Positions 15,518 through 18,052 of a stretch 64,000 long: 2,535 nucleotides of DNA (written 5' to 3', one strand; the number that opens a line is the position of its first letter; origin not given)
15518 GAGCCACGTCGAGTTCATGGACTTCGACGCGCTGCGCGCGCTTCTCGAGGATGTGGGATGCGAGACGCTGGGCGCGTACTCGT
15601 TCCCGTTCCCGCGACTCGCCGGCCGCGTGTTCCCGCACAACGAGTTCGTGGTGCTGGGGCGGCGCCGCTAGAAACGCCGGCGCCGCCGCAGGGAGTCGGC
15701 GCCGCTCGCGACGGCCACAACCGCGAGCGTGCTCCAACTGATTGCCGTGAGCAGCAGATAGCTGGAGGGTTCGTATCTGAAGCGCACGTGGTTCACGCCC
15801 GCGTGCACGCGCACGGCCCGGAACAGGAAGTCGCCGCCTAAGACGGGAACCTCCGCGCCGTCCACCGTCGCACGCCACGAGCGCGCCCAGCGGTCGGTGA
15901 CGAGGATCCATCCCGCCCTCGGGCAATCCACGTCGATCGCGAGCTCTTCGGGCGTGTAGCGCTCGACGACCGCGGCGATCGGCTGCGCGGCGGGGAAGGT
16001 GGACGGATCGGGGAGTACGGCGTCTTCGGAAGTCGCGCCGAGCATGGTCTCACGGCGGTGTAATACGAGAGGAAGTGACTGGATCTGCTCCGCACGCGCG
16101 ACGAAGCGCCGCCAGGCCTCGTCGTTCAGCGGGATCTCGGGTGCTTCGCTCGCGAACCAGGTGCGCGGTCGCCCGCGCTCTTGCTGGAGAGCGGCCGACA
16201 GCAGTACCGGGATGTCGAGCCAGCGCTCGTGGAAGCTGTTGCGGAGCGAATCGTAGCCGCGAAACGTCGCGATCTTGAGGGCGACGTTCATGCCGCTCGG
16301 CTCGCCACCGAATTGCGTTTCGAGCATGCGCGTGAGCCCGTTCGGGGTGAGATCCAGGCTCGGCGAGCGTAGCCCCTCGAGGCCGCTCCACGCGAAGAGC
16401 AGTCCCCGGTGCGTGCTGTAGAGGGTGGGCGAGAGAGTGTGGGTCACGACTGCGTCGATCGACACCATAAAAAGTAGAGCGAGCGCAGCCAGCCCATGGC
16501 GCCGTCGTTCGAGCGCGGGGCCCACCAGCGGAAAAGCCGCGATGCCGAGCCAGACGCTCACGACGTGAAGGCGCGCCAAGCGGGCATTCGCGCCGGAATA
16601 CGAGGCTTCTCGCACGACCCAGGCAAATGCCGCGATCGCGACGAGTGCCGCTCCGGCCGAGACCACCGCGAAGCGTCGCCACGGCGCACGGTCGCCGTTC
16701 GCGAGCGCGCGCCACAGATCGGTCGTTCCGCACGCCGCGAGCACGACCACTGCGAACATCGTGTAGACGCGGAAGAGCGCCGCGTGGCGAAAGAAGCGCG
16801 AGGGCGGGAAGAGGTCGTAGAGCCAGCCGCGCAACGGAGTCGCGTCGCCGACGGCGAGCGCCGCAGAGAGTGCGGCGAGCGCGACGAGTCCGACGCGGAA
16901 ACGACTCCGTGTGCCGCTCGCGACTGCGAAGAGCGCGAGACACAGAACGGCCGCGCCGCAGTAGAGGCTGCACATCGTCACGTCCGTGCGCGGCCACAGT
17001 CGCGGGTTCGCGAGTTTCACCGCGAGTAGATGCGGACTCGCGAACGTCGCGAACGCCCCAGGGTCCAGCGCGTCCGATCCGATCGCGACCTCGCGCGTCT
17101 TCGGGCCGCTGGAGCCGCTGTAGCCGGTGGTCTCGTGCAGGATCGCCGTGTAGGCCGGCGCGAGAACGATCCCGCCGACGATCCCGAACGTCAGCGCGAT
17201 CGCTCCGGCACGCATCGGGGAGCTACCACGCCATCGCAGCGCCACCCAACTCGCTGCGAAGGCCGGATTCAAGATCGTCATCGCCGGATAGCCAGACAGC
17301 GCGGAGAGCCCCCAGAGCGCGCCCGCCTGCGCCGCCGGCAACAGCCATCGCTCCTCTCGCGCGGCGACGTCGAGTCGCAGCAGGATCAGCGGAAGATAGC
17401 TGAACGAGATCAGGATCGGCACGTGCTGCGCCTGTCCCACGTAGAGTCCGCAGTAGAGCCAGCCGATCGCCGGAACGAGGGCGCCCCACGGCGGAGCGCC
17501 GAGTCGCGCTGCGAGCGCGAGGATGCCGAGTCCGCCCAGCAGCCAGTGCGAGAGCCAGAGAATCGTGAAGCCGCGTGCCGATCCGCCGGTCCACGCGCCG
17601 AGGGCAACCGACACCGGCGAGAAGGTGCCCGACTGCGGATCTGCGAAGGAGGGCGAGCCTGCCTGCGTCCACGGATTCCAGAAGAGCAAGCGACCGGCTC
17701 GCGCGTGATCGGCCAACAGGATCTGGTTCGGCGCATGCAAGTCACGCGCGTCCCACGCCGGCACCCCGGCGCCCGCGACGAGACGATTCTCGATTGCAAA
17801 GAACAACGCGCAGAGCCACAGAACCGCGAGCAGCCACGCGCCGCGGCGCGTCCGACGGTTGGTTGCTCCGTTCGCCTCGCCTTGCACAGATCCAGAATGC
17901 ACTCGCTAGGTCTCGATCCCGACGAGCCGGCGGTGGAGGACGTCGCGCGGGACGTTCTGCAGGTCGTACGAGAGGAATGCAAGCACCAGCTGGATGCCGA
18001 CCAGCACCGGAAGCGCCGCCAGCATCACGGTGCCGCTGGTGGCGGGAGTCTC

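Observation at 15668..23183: Minus-strand operon fusing alicyclic/CoA-ester chemistry (aminotransferase, MenB/BadI crotonase, SDR, BVMO) to a GT2-YfhO glycosylation pair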

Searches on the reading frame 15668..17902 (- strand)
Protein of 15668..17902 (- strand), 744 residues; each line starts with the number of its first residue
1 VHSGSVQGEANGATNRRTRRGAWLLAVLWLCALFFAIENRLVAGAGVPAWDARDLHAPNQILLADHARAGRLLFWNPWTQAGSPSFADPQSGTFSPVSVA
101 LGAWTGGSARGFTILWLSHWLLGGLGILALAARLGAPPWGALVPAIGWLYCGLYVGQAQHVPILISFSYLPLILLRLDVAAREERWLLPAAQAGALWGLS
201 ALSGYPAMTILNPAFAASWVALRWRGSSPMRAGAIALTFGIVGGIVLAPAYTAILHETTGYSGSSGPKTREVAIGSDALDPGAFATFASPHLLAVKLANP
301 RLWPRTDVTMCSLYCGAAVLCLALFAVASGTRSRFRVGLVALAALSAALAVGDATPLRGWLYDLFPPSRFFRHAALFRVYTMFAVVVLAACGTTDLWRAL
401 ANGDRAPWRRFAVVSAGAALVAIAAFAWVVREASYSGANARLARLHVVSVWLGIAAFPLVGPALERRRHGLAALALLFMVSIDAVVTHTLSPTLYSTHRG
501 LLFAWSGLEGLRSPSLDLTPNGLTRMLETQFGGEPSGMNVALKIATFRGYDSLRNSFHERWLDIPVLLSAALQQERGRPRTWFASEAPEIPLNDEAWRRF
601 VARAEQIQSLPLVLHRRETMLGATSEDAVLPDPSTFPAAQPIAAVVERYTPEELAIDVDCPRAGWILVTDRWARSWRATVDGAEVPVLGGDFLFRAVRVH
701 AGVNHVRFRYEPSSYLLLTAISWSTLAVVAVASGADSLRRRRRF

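Call 9: search_protein_families(library=pfam, proteins=[window:15668-17902:-])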
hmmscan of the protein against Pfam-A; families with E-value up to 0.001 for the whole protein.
window:15668-17902:- (744 aa): 0 families

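Call 10: search_protein_families(library=ncbifam, proteins=[window:15668-17902:-])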
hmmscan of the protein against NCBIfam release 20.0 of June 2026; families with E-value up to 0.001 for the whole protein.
window:15668-17902:- (744 aa): 0 families

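Call 23: search_protein_families(library=pfam, proteins=[window:15668-17902:-], max_evalue=10)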
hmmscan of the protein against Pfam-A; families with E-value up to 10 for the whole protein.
window:15668-17902:- (744 aa): 1 family
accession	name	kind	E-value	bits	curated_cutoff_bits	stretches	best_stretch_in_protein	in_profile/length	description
PF09586.16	YfhO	-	0.0015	17.5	28.5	1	673-722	786-835/835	Bacterial membrane protein YfhO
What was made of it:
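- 15668..17902 (-): 744-aa membrane protein with a GT-C fold and a YfhO-type C-terminal domain, 3 nt after the GT2. YfhO Pfam hit covers the C-terminus only and is below cutoff (call 23).
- On YfhO (PF09586): 17.5 bits against 28.5, over residues 673-722 only (call 23).
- Checked: PF09586 scores E 0.0015 and 17.5 bits against a cutoff of 28.5, over the last 50 residues only (call 23).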

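Call 30: find_homologous_proteins(query=window:15668-17902:-, max_evalue=0.00001)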
Query window:15668-17902:- (744 aa): 123 proteins with E <= 0.00001 among 8000 candidates; the best 120 are listed.
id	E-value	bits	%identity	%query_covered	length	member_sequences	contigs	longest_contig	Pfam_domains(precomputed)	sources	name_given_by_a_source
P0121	0.0e+0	1593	96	100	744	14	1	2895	-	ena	-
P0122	1.9e-298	1010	66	96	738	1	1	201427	-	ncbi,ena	-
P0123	2.6e-251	854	59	96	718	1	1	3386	-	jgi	jgi:hypothetical protein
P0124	2.7e-213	728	52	94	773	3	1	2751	-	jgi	jgi:hypothetical protein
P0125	3.0e-201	689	51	95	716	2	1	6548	-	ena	-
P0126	2.1e-166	573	43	96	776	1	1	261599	PF09586.17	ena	-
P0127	5.6e-163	562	42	96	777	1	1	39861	PF09586.17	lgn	-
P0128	8.8e-162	558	44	98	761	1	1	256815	-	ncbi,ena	-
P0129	3.2e-161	556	41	96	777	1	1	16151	PF09586.17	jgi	jgi:Bacterial membrane protein YfhO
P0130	3.2e-161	556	42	98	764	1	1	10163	PF09586.17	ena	-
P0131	8.6e-160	552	45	96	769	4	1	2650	-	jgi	jgi:hypothetical protein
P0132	7.8e-159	548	42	97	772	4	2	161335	PF09586.17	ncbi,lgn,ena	-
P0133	5.5e-157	542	40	97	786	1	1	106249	PF09586.17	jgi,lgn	-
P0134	1.4e-156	541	43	97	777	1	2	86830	-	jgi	-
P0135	1.4e-155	538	42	99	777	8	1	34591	-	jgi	jgi:hypothetical protein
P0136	1.8e-154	534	41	97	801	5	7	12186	PF09586.17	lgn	-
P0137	2.0e-154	534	43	93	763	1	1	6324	PF09586.17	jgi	jgi:hypothetical protein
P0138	3.1e-151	523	44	97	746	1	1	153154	PF09586.17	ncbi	ncbi:MAG TPA: hypothetical protein VF756_24765 [Thermoanaerobaculia bacterium]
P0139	1.0e-149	518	44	95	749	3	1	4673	PF09586.17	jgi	jgi:hypothetical protein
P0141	1.9e-148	514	40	97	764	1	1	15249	PF09586.17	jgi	jgi:hypothetical protein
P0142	1.8e-147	511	43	93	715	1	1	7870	PF09586.17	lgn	-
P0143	3.8e-147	510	40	97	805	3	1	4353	PF09586.17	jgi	-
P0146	4.0e-146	506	41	95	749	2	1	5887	PF09586.17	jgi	-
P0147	1.0e-144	502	40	96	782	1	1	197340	PF09586.17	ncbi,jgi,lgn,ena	-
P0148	2.5e-144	500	40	97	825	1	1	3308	PF09586.17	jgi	jgi:hypothetical protein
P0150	6.5e-144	499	42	94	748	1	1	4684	PF09586.17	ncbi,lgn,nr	ncbi:MAG TPA: hypothetical protein VLT87_05180 [Thermoanaerobaculia bacterium]|nr:hypothetical prote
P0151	1.2e-143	498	42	96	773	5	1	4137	PF09586.17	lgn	-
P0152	2.1e-143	497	41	95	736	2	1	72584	PF09586.17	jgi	jgi:branched-subunit amino acid transport protein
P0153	4.3e-143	496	40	93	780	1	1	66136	PF09586.17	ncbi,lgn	ncbi:MAG: hypothetical protein ACR2LC_05060 [Pyrinomonadaceae bacterium]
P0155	1.3e-142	495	39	99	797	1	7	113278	PF09586.17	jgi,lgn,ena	jgi:hypothetical protein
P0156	5.2e-142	493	43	96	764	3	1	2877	PF09586.17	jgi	jgi:hypothetical protein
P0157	8.9e-142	492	40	95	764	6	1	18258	PF09586.17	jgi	jgi:hypothetical protein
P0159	9.2e-142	492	40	94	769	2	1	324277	PF09586.17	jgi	jgi:hypothetical protein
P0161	1.4e-141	491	37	95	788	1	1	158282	PF09586.17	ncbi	-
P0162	1.5e-141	491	41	93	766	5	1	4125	PF09586.17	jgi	jgi:hypothetical protein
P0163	5.3e-141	489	43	94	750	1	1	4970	PF09586.17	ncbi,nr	ncbi:MAG TPA: hypothetical protein VE685_09890, partial [Thermoanaerobaculia bacterium]|nr:hypotheti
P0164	5.9e-141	489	40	97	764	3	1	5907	PF09586.17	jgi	jgi:hypothetical protein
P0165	2.1e-140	487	40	96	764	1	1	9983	PF09586.17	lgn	-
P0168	8.2e-140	485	40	93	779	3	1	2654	PF09586.17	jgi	jgi:hypothetical protein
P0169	5.1e-139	483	38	96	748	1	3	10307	PF09586.17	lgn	-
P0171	2.0e-138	481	40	97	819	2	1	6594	PF09586.17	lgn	-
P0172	2.6e-138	481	41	96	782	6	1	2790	PF09586.17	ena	-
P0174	4.4e-138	480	41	94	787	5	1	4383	PF09586.17,PF08534.17,PF00578.28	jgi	jgi:hypothetical protein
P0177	1.7e-137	478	39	96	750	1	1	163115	PF09586.17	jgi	jgi:hypothetical protein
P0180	8.0e-136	472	39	96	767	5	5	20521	PF09586.17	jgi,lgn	jgi:hypothetical protein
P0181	3.3e-135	470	39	94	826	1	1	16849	PF09586.17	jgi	jgi:hypothetical protein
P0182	2.4e-134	467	42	89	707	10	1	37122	PF09586.17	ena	-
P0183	4.5e-134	466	40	96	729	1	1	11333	PF09586.17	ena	-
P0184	4.9e-134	466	38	95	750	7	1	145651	PF09586.17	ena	-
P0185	8.2e-134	466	40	97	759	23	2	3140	PF09586.17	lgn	-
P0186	6.2e-133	463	39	93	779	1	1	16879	PF09586.17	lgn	-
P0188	4.1e-132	460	39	97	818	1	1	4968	PF09586.17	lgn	-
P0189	6.4e-132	459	39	97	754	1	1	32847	PF09586.17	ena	-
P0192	4.6e-131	457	39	98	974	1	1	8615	PF09586.17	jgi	jgi:hypothetical protein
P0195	7.7e-127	443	38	97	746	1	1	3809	PF09586.17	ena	-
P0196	2.0e-125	438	40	93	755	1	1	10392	PF09586.17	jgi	jgi:hypothetical protein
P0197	4.0e-125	437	39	96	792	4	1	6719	PF09586.17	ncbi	-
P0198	4.7e-125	437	37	96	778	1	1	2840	PF09586.17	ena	-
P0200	4.6e-124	433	38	95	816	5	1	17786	PF09586.17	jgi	-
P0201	3.6e-123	430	39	94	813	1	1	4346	PF09586.17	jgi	jgi:hypothetical protein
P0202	4.1e-123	430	38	95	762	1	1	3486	PF09586.17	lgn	-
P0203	4.6e-123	430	39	96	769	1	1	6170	PF09586.17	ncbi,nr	ncbi:MAG TPA: hypothetical protein VE129_08650 [Thermoanaerobaculia bacterium]|nr:hypothetical prote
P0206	1.8e-120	422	38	94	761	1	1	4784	PF09586.17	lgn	-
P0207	1.1e-117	412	39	94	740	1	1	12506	PF09586.17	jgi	jgi:hypothetical protein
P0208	1.2e-117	412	37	96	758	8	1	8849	PF09586.17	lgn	-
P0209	1.4e-114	402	39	91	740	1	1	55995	PF09586.17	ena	-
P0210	6.2e-113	397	37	96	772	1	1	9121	PF09586.17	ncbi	-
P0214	2.5e-110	388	35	67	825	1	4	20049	PF09586.17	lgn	-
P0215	1.8e-109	385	37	96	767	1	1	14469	PF09586.17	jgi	jgi:hypothetical protein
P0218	4.7e-103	364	36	94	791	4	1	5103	PF09586.17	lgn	-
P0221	3.6e-95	338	36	79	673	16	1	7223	PF09586.17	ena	-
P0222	8.4e-92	327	34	94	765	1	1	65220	PF09586.17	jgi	jgi:hypothetical protein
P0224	1.9e-86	309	33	92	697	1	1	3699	PF09586.17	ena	-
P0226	1.4e-19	88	35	11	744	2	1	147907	PF09586.17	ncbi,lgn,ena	-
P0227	3.1e-16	77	29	53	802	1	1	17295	PF09586.17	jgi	-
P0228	6.9e-10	56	36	10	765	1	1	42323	PF09586.17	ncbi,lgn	-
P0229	3.7e-9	53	48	8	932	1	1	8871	PF09586.17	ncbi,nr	ncbi:MAG: YfhO family protein [Acidobacteria bacterium]|nr:YfhO family protein [Acidobacteriota bact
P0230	1.5e-8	51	33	12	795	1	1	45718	PF09586.17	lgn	-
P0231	3.2e-8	50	31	16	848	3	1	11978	PF09586.17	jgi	-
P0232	1.0e-7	49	34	17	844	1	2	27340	PF09586.17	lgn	-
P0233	1.3e-7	48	32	32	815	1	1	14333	PF09586.17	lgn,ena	-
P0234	1.4e-7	48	39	11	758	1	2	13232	PF09586.17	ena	-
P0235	3.4e-7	47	36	15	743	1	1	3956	PF09586.17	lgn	-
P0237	8.5e-7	46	31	21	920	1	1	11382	PF09586.17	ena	-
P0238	2.7e-6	44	27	47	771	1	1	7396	PF09586.17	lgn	-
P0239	2.8e-6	44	41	11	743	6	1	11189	PF09586.17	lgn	-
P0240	3.4e-6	44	30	18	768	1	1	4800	PF09586.17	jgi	jgi:hypothetical protein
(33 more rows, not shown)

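Call 31: find_encoding_contigs(protein=P0122, flank=10000, max_places=1)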
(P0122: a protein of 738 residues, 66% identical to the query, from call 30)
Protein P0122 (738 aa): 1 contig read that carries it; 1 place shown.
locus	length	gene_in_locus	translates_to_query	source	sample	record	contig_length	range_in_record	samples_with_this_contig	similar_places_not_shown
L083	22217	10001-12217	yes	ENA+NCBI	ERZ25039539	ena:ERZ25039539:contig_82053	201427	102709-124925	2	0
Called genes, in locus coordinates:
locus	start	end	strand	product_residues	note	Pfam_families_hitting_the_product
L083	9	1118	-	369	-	-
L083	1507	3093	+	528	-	PF00070:Pyr_redox (faint), PF00743:FMO-like, PF01266:DAO (faint), PF07992:Pyr_redox_2, PF13450:NAD_binding_8, PF13738:Pyr_redox_3, PF13434:Lys_Orn_oxgnase (weak)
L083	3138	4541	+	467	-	PF04041:Glyco_hydro_130 (faint)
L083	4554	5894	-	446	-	PF00884:Sulfatase, PF01663:Phosphodiest, PF16347:SGSH_C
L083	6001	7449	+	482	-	PF00884:Sulfatase, PF01663:Phosphodiest (weak)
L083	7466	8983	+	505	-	-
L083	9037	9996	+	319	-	PF00535:Glycos_transf_2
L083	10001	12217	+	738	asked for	-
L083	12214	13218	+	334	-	PF00535:Glycos_transf_2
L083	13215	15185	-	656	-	PF24677:DUF7657, PF24672:DUF7654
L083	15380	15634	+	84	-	PF14347:DUF4399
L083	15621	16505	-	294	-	PF01370:Epimerase, PF04321:RmlD_sub_bind, PF13460:NAD_binding_10 (weak)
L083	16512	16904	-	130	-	-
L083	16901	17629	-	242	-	PF00106:adh_short, PF08659:KR, PF13561:adh_short_C2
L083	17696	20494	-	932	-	PF00929:RNase_T, PF13307:Helicase_C_2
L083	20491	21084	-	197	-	PF01979:Amidohydro_1, PF07969:Amidohydro_3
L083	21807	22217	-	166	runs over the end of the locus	PF02775:TPP_enzyme_C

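Call 32: find_encoding_contigs(protein=P0128, flank=7000, max_places=1)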
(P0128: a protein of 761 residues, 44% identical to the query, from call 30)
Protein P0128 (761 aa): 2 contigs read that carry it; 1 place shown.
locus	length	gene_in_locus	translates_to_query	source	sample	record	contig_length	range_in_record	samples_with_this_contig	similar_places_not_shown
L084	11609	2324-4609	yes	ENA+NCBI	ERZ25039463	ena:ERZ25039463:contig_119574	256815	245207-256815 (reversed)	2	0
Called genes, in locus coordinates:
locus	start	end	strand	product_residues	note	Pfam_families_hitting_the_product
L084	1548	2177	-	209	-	PF02036:SCP2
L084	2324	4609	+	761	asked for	-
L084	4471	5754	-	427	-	PF00657:Lipase_GDSL (weak), PF13472:Lipase_GDSL_2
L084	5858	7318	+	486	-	PF11737:DUF3300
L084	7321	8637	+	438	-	PF11453:DUF2950, PF03724:META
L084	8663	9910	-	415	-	PF02771:Acyl-CoA_dh_N, PF02770:Acyl-CoA_dh_M, PF00441:Acyl-CoA_dh_1, PF08028:Acyl-CoA_dh_2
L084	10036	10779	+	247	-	PF00561:Abhydrolase_1 (weak)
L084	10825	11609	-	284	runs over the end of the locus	PF01553:Acyltransferase, PF03982:DAGAT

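Call 33: find_encoding_contigs(protein=P0126, flank=7000, max_places=1)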
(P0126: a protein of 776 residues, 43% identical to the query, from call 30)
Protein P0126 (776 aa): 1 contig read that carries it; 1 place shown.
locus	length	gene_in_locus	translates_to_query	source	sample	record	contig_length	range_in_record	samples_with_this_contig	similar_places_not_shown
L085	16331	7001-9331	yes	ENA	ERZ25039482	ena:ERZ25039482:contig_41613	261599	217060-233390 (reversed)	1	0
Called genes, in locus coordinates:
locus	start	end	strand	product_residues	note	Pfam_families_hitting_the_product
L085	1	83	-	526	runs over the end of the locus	-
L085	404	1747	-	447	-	PF13439:Glyco_transf_4, PF13579:Glyco_trans_4_4, PF00534:Glycos_transf_1, PF13692:Glyco_trans_1_4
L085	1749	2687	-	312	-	PF00535:Glycos_transf_2, PF13641:Glyco_tranf_2_3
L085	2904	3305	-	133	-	-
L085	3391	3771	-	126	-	PF08241:Methyltransf_11, PF08242:Methyltransf_12, PF13489:Methyltransf_23, PF13649:Methyltransf_25, PF13847:Methyltransf_31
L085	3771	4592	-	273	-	PF08003:Methyltransf_9 (weak), PF13489:Methyltransf_23, PF02353:CMAS (faint), PF13847:Methyltransf_31 (weak), PF08241:Methyltransf_11, PF08242:Methyltransf_12, PF13649:Methyltransf_25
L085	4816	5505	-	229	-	PF13489:Methyltransf_23 (weak), PF13847:Methyltransf_31 (weak), PF08241:Methyltransf_11, PF08242:Methyltransf_12 (faint), PF13649:Methyltransf_25 (faint)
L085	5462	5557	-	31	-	-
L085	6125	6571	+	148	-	PF01370:Epimerase, PF16363:GDP_Man_Dehyd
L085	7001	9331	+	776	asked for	PF09586:YfhO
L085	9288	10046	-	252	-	PF13641:Glyco_tranf_2_3 (faint), PF00535:Glycos_transf_2, PF10111:Glyco_tranf_2_2 (faint)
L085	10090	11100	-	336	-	PF01073:3Beta_HSD, PF01370:Epimerase, PF02719:Polysacc_synt_2, PF04321:RmlD_sub_bind (weak), PF16363:GDP_Man_Dehyd, PF07993:NAD_binding_4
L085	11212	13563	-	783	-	PF13641:Glyco_tranf_2_3 (weak), PF00535:Glycos_transf_2, PF00534:Glycos_transf_1, PF13692:Glyco_trans_1_4, PF13524:Glyco_trans_1_2 (weak)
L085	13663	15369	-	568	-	PF13439:Glyco_transf_4 (weak), PF13579:Glyco_trans_4_4 (weak), PF13692:Glyco_trans_1_4 (weak)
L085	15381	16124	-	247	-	PF00005:ABC_tran, PF13304:AAA_21 (faint)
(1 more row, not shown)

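Call 49: search_protein_families(library=pfam, proteins=[P0122, P0126, P0129, P0132, P0138, P0147, P0153, P0161, P0177, P0229], max_evalue=0.01)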
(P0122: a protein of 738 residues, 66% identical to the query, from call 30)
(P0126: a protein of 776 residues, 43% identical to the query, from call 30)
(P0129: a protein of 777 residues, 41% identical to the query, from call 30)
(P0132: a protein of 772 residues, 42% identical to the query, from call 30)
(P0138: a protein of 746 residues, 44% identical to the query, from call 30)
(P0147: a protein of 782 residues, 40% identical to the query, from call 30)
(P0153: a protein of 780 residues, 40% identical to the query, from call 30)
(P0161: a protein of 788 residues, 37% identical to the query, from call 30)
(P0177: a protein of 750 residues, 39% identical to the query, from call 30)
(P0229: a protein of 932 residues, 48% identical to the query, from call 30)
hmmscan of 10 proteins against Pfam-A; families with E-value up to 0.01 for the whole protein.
P0122 (738 aa): 1 family
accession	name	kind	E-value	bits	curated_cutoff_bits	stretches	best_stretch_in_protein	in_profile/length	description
PF09586.16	YfhO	-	0.0035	16.2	28.5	1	661-716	775-830/835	Bacterial membrane protein YfhO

P0126 (776 aa): 1 family
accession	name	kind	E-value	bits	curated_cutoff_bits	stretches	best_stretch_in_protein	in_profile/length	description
PF09586.16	YfhO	-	7.4e-09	35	28.5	1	663-742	755-835/835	Bacterial membrane protein YfhO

P0129 (777 aa): 1 family
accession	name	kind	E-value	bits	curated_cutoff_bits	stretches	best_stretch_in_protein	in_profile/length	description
PF09586.16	YfhO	-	1.3e-09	37.5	28.5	1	661-743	752-835/835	Bacterial membrane protein YfhO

P0132 (772 aa): 1 family
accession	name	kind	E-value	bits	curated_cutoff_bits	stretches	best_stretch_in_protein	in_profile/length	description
PF09586.16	YfhO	-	6.7e-09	35.1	28.5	1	657-738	753-835/835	Bacterial membrane protein YfhO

P0138 (746 aa): 1 family
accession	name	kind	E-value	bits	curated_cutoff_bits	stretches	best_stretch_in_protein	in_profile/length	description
PF09586.16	YfhO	-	2.6e-06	26.6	28.5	1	644-723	755-835/835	Bacterial membrane protein YfhO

P0147 (782 aa): 1 family
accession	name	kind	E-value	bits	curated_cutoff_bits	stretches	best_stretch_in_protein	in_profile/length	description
PF09586.16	YfhO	-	3e-08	33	28.5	1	680-757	757-835/835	Bacterial membrane protein YfhO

P0153 (780 aa): 1 family
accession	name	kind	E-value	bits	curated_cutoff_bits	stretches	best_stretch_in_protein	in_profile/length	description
PF09586.16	YfhO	-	7.3e-07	28.4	28.5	1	676-757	753-835/835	Bacterial membrane protein YfhO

P0161 (788 aa): 1 family
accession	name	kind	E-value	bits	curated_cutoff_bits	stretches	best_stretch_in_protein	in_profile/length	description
PF09586.16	YfhO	-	8.9e-06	24.8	28.5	1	607-759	684-835/835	Bacterial membrane protein YfhO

P0177 (750 aa): 1 family
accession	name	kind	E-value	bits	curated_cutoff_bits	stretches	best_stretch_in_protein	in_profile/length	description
PF09586.16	YfhO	-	2e-05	23.6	28.5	1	649-725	755-833/835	Bacterial membrane protein YfhO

P0229 (932 aa): 1 family
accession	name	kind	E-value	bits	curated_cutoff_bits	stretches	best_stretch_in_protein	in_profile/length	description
PF09586.16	YfhO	-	1.3e-06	27.5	28.5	1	857-906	786-835/835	Bacterial membrane protein YfhO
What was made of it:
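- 15668..17902 (-): Homologs at 40-45% identity pass the cutoff, but only on profile positions 755-835 (call 49).
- On YfhO (PF09586): Homologs at 40-45% identity reach 33-37 bits, but only on profile positions 752-835 (call 49).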
